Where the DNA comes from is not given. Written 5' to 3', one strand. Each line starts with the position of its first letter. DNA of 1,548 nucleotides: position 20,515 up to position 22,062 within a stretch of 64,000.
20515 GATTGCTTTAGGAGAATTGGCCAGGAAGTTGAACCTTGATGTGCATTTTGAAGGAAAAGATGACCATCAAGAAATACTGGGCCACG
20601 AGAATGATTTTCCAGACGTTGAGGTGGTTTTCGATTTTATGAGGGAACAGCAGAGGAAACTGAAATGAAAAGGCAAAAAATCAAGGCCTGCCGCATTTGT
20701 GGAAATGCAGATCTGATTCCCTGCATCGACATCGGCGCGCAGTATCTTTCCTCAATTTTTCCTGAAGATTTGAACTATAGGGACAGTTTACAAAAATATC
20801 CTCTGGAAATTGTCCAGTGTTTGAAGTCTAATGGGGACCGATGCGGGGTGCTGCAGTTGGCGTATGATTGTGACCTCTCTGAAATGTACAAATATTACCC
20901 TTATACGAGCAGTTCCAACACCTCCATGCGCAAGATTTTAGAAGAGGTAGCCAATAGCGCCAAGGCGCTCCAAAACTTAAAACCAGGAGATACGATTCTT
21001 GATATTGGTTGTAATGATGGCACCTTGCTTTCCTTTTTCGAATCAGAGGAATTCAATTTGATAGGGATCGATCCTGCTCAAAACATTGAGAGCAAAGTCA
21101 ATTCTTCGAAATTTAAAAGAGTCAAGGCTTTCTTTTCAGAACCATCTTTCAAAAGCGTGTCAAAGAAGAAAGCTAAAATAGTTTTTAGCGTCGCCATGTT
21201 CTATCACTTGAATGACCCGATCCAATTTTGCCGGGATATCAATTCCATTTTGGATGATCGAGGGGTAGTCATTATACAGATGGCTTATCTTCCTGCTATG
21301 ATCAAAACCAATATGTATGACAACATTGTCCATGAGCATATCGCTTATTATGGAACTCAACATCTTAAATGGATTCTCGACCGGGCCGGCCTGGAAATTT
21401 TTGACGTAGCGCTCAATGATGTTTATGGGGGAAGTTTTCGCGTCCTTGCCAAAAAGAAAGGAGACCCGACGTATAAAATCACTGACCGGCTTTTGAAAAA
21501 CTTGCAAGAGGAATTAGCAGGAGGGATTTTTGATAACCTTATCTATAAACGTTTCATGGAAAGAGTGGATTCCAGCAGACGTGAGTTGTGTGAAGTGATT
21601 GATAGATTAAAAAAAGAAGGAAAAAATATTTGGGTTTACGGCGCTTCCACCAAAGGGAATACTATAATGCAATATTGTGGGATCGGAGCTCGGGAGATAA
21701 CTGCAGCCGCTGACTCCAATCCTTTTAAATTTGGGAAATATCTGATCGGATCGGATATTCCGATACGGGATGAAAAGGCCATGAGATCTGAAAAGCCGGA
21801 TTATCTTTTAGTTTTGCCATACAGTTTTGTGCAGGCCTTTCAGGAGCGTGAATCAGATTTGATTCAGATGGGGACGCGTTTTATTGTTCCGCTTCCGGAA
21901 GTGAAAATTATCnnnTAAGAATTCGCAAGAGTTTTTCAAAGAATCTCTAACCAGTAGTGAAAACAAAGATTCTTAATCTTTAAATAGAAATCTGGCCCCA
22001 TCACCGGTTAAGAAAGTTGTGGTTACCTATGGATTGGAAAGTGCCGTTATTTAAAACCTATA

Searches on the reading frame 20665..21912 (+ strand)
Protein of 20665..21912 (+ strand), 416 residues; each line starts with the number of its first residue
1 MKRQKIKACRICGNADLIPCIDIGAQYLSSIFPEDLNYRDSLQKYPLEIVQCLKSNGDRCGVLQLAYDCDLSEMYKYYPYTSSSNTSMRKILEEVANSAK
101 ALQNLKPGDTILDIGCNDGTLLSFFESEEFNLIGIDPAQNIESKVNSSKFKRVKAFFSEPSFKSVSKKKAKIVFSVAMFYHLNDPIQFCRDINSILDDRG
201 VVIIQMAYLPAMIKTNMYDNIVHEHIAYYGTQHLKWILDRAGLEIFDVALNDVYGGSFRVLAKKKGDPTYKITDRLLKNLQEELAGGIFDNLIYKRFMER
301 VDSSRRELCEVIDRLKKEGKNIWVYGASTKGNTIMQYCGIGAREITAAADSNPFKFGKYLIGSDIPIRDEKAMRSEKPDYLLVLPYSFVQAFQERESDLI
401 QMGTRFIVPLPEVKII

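Call 76: search_protein_families(library=pfam, proteins=[window:20665-21912:+], max_evalue=0.001)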
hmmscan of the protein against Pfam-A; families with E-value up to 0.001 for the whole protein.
window:20665-21912:+ (416 aa): 9 families
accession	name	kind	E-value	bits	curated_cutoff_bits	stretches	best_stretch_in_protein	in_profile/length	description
PF08484.17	Methyltransf_14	-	5.6e-44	150.2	23.5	1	253-411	2-160/160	C-methyltransferase C-terminal domain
PF13489.12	Methyltransf_23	-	1.3e-20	74.3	27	1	99-245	14-161/164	Methyltransferase domain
PF08421.16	Methyltransf_13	-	6.3e-10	39.5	31.3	1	9-75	1-62/62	Putative zinc binding domain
PF08241.18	Methyltransf_11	-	1.7e-06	29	21.2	1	112-204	1-95/95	Methyltransferase domain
PF13847.12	Methyltransf_31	-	1.8e-06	28.1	27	1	106-242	2-145/145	Methyltransferase domain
PF08242.18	Methyltransf_12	-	2.1e-05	25.6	30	1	112-202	1-98/98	Methyltransferase domain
PF02353.26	CMAS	-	0.00017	21.5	27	1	103-208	58-168/273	Mycolic acid cyclopropane synthetase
PF13649.12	Methyltransf_25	-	0.00039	21.5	27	1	111-200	1-97/97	Methyltransferase domain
PF08003.17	Methyltransf_9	-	0.00057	19.4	23.8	0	102-207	111-220/315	Protein of unknown function (DUF1698)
